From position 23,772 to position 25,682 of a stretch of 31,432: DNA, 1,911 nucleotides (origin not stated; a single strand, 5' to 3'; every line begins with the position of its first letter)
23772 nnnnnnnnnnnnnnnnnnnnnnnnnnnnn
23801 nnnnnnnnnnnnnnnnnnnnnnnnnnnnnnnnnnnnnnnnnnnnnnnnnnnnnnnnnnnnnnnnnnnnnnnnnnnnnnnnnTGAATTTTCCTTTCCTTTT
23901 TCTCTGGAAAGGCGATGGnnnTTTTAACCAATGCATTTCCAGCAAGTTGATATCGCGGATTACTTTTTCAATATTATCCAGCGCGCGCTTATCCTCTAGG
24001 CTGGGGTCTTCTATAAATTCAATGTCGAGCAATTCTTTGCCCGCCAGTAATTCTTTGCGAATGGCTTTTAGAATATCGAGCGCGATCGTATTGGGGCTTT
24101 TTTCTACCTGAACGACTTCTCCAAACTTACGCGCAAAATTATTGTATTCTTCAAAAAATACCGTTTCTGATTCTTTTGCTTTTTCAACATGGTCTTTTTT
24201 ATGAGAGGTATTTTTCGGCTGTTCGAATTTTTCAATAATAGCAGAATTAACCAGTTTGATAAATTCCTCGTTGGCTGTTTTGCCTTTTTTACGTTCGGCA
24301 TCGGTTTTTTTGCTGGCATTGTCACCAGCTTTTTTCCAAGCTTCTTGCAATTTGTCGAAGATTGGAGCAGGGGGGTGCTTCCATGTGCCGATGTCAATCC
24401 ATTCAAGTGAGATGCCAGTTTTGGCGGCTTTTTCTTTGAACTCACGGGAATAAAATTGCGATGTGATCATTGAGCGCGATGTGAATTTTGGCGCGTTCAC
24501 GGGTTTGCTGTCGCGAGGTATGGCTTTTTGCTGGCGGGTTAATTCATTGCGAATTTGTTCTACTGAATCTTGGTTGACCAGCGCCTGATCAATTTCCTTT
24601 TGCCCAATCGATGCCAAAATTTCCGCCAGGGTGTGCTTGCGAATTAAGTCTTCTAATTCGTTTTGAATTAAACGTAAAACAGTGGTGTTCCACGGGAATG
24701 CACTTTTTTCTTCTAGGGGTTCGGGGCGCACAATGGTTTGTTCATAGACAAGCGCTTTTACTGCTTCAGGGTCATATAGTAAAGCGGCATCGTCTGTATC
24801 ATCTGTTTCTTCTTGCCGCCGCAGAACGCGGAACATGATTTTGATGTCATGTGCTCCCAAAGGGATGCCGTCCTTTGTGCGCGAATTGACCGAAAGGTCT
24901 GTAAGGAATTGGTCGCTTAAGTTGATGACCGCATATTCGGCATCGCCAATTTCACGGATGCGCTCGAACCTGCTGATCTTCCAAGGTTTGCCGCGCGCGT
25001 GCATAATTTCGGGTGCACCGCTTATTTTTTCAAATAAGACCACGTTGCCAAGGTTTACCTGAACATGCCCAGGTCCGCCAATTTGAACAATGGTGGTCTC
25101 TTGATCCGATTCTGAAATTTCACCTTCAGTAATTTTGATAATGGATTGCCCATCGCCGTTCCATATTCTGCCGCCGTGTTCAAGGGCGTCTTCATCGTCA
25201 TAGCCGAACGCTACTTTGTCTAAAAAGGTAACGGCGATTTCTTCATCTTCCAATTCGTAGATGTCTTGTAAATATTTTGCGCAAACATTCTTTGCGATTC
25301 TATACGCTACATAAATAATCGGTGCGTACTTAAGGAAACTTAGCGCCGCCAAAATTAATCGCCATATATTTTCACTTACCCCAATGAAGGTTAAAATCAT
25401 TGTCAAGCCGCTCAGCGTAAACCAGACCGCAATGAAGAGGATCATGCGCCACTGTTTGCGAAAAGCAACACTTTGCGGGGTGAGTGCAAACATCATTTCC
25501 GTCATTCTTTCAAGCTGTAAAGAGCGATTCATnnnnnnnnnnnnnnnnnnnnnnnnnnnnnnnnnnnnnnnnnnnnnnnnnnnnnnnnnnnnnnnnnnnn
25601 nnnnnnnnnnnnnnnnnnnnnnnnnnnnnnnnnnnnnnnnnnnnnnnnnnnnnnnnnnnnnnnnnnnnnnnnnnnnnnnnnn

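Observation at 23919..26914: Tandem pair of long, highly divergent SPFH/band-7-like membrane proteins heading a membrane-protein operon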

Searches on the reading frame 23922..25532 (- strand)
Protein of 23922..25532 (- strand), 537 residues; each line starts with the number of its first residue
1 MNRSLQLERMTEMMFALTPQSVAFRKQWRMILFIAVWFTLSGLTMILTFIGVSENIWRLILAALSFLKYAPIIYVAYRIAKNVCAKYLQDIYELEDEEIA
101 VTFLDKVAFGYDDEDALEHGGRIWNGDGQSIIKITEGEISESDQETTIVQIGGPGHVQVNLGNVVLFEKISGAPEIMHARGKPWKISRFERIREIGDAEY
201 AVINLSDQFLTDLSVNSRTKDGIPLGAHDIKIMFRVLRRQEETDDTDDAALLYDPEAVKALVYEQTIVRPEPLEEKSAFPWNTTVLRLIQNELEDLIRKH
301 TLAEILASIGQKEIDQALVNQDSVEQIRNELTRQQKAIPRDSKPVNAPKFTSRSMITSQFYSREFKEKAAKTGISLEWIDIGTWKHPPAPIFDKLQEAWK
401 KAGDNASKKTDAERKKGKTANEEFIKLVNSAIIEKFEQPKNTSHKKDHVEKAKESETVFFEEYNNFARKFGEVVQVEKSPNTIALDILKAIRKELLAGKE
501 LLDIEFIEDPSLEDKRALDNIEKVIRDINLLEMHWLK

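Call 4: search_protein_families(library=pfam, proteins=[window:23922-25532:-], max_evalue=1)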
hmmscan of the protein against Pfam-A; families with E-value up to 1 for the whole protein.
window:23922-25532:- (537 aa): 2 families
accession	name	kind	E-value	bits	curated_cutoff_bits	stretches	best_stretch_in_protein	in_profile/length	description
PF14112.11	DUF4284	-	0.12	13.7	27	1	82-120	12-50/121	Immunity protein 22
PF11897.13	DUF3417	-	0.13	13.1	25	0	383-460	18-99/109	Protein of unknown function (DUF3417)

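Call 6: search_protein_families(library=ncbifam, proteins=[window:23922-25532:-], max_evalue=1)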
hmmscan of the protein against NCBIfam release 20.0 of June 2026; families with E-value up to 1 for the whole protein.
window:23922-25532:- (537 aa): 0 families
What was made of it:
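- On Bacterial flotillin (SPFH2): No flotillin-specific model matched (calls 4, 6), so membership is not claimed.
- Closest known: HflK/HflC. Different: No HflK/HflC NCBIfam match (call 6).
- Closest known: Flotillin-1/2 and bacterial flotillins. Different: No match to flotillin-specific Pfam or NCBIfam models (calls 4, 6).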

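Call 7: search_protein_families(library=padloc, proteins=[window:23922-25532:-], max_evalue=1)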
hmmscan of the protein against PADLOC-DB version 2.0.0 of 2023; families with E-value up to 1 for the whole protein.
window:23922-25532:- (537 aa): 0 families

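Call 9: search_solved_structures(query=window:23922-25532:-, max_evalue=10)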
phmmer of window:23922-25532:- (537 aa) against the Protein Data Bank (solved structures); distinct sequences matched with E-value up to 10: 0.
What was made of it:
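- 23919..25532 (-): Gene B: a 537-aa SPFH-fold membrane protein, distant paralogue of A, with no match in Pfam, NCBIfam or PADLOC. No family hits (calls 4, 6, 7, 9).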

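Call 10: find_homologous_proteins(query=window:23922-25532:-, max_evalue=0.001)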
Query window:23922-25532:- (537 aa): 289 proteins with E <= 0.001 among 8000 candidates; the best 120 are listed.
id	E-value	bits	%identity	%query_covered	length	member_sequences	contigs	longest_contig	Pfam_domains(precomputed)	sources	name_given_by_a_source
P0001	0.0e+0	1186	99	100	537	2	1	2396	-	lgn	-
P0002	7.6e-136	472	46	100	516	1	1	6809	-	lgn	-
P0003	4.8e-134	466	46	100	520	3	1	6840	-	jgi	jgi:hypothetical protein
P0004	4.8e-133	463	46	100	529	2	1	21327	-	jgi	-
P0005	7.7e-133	462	46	100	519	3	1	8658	-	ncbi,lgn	-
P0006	1.2e-132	461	47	100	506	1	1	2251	-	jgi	-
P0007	6.2e-132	459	45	100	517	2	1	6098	-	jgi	jgi:hypothetical protein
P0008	1.0e-131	458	46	100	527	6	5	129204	-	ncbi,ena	-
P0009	2.1e-131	457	44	99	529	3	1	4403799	-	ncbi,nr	ncbi:MAG: hypothetical protein QY332_14410 [Anaerolineales bacterium]|nr:MAG: hypothetical protein Q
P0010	2.4e-131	457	45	100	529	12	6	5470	-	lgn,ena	-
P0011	2.2e-130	454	46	100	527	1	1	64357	-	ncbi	-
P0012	2.3e-130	454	46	100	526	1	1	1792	-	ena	-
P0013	3.2e-130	453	45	100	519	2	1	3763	-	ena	-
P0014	4.0e-130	453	45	100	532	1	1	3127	-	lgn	-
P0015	2.2e-129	451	45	100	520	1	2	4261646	-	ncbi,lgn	-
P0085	2.6e-120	421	42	99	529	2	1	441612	-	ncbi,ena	-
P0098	4.5e-118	413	40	100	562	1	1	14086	-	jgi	jgi:hypothetical protein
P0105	2.0e-117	411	39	99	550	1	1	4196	-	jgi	jgi:hypothetical protein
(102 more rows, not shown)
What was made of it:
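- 23919..25532 (-): 289 homologues (call 10).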

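Call 16: search_solved_structures(query=A1, max_evalue=10, show_alignments=2)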
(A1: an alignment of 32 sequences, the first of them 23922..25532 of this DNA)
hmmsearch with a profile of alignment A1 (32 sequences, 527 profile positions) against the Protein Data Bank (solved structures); distinct sequences matched with E-value up to 10: 2.
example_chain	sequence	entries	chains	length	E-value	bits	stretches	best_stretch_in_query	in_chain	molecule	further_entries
6hd8_B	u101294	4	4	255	0.092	14.6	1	26-94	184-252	TMEM175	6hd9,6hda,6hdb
6hdc_B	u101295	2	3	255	0.092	14.6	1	26-94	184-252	TMEM175 | Uncharacterized protein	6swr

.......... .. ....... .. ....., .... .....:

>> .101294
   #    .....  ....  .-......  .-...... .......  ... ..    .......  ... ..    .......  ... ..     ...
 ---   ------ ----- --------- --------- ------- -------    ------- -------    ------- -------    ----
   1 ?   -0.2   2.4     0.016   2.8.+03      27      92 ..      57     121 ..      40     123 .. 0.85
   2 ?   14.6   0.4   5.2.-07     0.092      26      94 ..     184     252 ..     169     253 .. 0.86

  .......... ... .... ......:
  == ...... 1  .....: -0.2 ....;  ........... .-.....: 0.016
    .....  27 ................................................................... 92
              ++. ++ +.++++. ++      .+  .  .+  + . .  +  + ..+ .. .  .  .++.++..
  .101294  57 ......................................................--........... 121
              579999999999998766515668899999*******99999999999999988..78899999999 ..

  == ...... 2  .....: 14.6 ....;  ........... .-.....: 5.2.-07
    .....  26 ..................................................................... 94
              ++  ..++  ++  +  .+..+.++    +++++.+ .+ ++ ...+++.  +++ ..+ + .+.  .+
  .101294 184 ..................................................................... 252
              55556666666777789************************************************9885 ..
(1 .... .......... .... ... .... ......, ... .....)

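Call 24: find_encoding_contigs(protein=P0009, flank=10000, max_places=2)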
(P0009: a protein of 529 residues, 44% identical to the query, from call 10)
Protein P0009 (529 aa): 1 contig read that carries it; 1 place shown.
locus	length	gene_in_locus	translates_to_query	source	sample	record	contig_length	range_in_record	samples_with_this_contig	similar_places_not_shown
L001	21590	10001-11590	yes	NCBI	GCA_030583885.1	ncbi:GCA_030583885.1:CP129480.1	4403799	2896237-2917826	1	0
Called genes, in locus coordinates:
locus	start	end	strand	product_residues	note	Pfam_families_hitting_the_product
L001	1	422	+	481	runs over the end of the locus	PF14691:Fer4_20, PF00070:Pyr_redox (faint), PF07992:Pyr_redox_2, PF13450:NAD_binding_8 (weak), PF13738:Pyr_redox_3 (faint)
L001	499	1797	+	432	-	-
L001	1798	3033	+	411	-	PF13462:Thioredoxin_4, PF01323:DSBA (weak), PF00160:Pro_isomerase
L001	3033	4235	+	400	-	PF13367:PrsW-protease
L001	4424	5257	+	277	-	PF14801:TrmI-like_N, PF21985:TR61B_FKBP-like (weak), PF01135:PCMT, PF08704:GCD14, PF13649:Methyltransf_25 (weak), PF13847:Methyltransf_31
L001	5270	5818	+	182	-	-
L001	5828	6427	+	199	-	PF00293:NUDIX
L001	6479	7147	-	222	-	PF01386:Ribosomal_L25p, PF14693:Ribosomal_TL5_C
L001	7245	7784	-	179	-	-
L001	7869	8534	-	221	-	PF02811:PHP, PF13263:PHP_C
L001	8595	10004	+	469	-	-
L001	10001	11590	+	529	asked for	-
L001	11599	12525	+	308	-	PF04227:Indigoidine_A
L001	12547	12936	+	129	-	PF08327:AHSA1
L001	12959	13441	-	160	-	PF03061:4HBT, PF22636:FlK (weak)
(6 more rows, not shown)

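Call 25: find_encoding_contigs(protein=P0015, flank=10000, max_places=2)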
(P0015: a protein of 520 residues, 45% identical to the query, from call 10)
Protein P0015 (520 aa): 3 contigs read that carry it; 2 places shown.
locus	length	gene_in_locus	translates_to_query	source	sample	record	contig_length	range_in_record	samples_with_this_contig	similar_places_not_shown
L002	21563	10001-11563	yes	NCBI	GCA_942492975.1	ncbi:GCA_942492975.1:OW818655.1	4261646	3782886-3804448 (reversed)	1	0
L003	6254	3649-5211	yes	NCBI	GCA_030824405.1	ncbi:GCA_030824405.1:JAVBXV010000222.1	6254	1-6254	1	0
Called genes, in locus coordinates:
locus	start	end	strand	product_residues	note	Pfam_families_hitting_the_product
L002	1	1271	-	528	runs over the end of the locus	-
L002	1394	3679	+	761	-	PF00580:UvrD-helicase, PF13245:AAA_19, PF13361:UvrD_C, PF13538:UvrD_C_2 (faint)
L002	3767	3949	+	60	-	-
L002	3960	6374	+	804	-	PF02463:SMC_N (faint), PF13476:AAA_23 (weak)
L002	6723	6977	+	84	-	-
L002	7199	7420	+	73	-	-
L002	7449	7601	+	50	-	-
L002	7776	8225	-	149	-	PF26941:DUF8292 (weak)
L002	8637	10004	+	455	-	-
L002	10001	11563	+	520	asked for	-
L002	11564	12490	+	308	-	PF04227:Indigoidine_A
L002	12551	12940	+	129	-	PF08327:AHSA1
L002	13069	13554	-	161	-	PF03061:4HBT (weak)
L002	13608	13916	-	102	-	-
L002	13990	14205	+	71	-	-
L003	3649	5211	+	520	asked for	-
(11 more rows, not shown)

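Call 26: find_encoding_contigs(protein=P0098, flank=8000, max_places=2)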
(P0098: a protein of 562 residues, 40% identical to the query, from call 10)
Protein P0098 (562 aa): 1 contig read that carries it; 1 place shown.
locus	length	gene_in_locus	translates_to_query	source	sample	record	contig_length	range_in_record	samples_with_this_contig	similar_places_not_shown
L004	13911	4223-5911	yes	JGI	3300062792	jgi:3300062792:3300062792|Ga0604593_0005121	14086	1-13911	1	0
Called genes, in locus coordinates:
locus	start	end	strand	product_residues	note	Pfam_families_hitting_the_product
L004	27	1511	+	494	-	PF00515:TPR_1 (weak), PF13424:TPR_12, PF00515:TPR_1 (weak), PF25063:ARM_TT21_C (weak), PF23914:TPR_CcmH_CycH (weak), PF00515:TPR_1 (weak), PF13414:TPR_11, PF13432:TPR_16 (weak), +9 more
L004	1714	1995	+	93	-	PF13428:TPR_14 (faint)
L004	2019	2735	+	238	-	-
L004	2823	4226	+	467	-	-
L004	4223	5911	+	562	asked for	-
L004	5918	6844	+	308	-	PF04227:Indigoidine_A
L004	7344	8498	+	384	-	PF13407:Peripla_BP_4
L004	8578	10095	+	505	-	PF00005:ABC_tran, PF09818:ABC_ATPase (faint), PF13304:AAA_21 (faint), PF00005:ABC_tran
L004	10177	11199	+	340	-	PF02653:BPD_transp_2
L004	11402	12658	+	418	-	PF00480:ROK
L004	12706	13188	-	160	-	PF03061:4HBT, PF22636:FlK (faint)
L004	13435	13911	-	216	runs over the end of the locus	?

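Call 27: find_encoding_contigs(protein=P0105, flank=8000, max_places=2)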
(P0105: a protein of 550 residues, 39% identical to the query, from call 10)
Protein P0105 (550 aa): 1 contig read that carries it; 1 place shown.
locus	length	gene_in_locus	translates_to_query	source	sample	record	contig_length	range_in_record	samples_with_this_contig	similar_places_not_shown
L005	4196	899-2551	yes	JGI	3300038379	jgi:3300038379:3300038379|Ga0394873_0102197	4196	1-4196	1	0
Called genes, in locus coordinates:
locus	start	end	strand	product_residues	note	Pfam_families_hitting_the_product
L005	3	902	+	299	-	?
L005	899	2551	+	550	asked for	-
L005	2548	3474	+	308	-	PF04227:Indigoidine_A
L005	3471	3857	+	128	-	PF08327:AHSA1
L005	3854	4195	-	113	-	?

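Call 28: find_encoding_contigs(protein=P0085, flank=8000, max_places=2)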
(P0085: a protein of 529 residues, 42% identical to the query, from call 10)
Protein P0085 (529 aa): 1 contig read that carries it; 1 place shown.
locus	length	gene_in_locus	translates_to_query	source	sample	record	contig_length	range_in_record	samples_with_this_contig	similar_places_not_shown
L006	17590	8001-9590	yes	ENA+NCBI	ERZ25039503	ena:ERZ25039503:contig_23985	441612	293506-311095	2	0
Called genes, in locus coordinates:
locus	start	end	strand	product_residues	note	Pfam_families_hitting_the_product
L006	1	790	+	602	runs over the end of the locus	PF08439:Peptidase_M3_N, PF01432:Peptidase_M3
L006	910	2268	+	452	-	PF14353:CpXC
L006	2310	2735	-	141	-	PF13263:PHP_C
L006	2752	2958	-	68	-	PF02811:PHP (weak)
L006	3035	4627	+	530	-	PF01145:Band_7 (weak)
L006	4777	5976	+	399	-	PF01145:Band_7 (weak)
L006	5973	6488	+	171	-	-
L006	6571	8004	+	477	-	-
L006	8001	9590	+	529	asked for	-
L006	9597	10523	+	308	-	PF04227:Indigoidine_A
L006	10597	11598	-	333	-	PF06723:MreB_Mbl, PF00012:HSP70 (faint), PF14450:FtsA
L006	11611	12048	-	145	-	PF02823:ATP-synt_DE_N, PF00401:ATP-synt_DE (weak)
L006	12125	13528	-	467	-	PF02874:ATP-synt_ab_N, PF00006:ATP-synt_ab, PF22919:ATP-synt_VA_C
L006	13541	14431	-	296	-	PF00231:ATP-synt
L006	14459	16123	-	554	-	PF02874:ATP-synt_ab_N, PF00006:ATP-synt_ab, PF00306:ATP-synt_ab_C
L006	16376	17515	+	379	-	PF07478:Dala_Dala_lig_C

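Call 33: predict_structure(alignment_id=A3)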
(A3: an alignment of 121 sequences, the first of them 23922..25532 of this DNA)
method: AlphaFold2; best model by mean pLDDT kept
length: 537 residues; sequences in the alignment: 121
mean_pLDDT: 73.3   pTM: 0.53
mean pLDDT of the five models: 73.3, 72.0, 71.0, 70.3, 65.6
residues with pLDDT >= 90: 68; 70-90: 288; 50-70: 99; < 50: 82
segments of 3 or more residues with pLDDT < 50: 115-127, 266-274, 334-344, 438-477
pLDDT, mean of each block of 10 residues (from residue 1): 81 82 88 93 90 89 89 90 90 85 79 51 46 85 83 84 86 85 85 78 83 89 88 83 52 78 55 50 82 91 69 53 51 47 51 81 92 89 79 73 68 65 72 55 40 40 44 47 79 83 63 75 86 72
secondary structure, 60 per line:
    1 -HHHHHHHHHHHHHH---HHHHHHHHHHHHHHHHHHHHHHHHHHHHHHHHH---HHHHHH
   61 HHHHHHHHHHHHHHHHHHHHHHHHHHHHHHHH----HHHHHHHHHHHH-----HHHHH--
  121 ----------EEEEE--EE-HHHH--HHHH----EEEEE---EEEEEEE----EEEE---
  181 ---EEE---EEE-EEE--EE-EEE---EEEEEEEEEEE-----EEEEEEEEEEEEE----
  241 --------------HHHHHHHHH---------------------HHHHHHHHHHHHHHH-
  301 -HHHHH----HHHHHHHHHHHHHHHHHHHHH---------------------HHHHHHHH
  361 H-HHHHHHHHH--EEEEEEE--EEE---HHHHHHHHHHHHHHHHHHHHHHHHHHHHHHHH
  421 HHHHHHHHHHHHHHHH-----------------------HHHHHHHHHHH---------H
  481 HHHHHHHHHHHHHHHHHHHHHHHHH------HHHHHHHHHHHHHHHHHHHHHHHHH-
elements in order: H2-15 H19-51 H55-92 H97-108 H114-118 E131-135 H141-144 H147-150 E155-159 E163-169 E174-177 E184-186 E190-192 E194-196 E202-204 E208-218 E224-236 H255-263 H285-299 H302-306 H311-331 H353-361 H363-371 E374-380 E383-385 H389-436 H460-470 H480-505 H512-536
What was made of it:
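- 23919..25532 (-): AF2 pLDDT 73.3 (call 33).
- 25302..25442 (-): B residues about 31-77: N-terminal two-helix hydrophobic hairpin. AF2 helices 19-51 and 55-92 (call 33).
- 24378..25205 (-): B residues about 110-385: beta-hairpin plus SPFH core. It includes the invariant GGPG (152-155), R218/D221/G222 and WIDIGTW (378-384). AF2 strands and helices (call 33).
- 24225..24368 (-): B residues 389-436: a 48-residue helix after the SPFH core, followed by a lower-confidence helical C-terminal region. AF2 model (call 33).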

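Call 37: search_protein_representatives(alignment_id=A3)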
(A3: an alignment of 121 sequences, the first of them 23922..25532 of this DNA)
Query: 121 sequences, 526 profile positions. Proteins with E-value up to 0.001 (for the whole library): 672; up to 1e-10: 461; up to 1e-30: 214. The best 150 are listed.
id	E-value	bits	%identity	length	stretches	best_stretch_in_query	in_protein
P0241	3.0e-233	791.6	-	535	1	2-524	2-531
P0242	1.0e-209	714.0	-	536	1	2-519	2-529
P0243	6.4e-205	698.1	-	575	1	1-524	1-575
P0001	3.3e-199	679.3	-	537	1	1-524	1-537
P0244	6.0e-199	678.4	-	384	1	1-383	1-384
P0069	5.1e-196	668.8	-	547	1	2-523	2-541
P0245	3.0e-192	656.3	-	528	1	4-523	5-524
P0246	2.5e-172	590.6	-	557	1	2-517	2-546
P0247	6.5e-170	582.6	-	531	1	7-518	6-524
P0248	2.1e-169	581.0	-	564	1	9-522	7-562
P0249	3.3e-165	567.1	-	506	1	1-522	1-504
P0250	9.9e-165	565.5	-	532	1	6-518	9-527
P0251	6.1e-150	516.7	-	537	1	4-523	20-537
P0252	4.1e-145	500.8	-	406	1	133-518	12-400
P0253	7.1e-145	500.0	-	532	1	7-522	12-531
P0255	4.0e-95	335.8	-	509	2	63-433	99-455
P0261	1.1e-73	265.2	-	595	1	39-489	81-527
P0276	7.2e-65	236.0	-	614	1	10-442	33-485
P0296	1.7e-60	221.6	-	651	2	195-443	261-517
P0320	4.5e-56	207.0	-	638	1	11-480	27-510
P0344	7.4e-53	196.4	-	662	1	8-483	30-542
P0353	9.5e-52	192.7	-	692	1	77-424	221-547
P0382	6.4e-48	180.1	-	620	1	64-441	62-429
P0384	3.4e-47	177.7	-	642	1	9-437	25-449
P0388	8.0e-47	176.5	-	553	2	76-328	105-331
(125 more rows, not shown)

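Call 44: search_protein_families(library=pfam, alignment_id=A6, max_evalue=0.01)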
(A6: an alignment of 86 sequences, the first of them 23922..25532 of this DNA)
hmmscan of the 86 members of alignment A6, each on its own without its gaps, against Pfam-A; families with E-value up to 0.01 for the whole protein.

A. member 1, window:23922-25532:- (537 aa): 0 families

B. families by the number of members that match (of 86 scanned): 4 families
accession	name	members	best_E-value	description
PF01145.31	Band_7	19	4.6e-08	SPFH domain / Band 7 family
PF03378.21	CAS_CSE1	1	0.0042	CAS/CSE protein, C-terminus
PF09298.16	FAA_hydrolase_N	1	0.0047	Fumarylacetoacetase N-terminal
PF24741.1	AlkZ-rel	1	0.0094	AlkZ related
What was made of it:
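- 23919..25532 (-): 19 of 86 distant relatives hit Band_7 (call 44).
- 19 of 86 distant B relatives hit Band_7 (call 44). 19 of 86 B relatives hit Band_7 (call 44).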
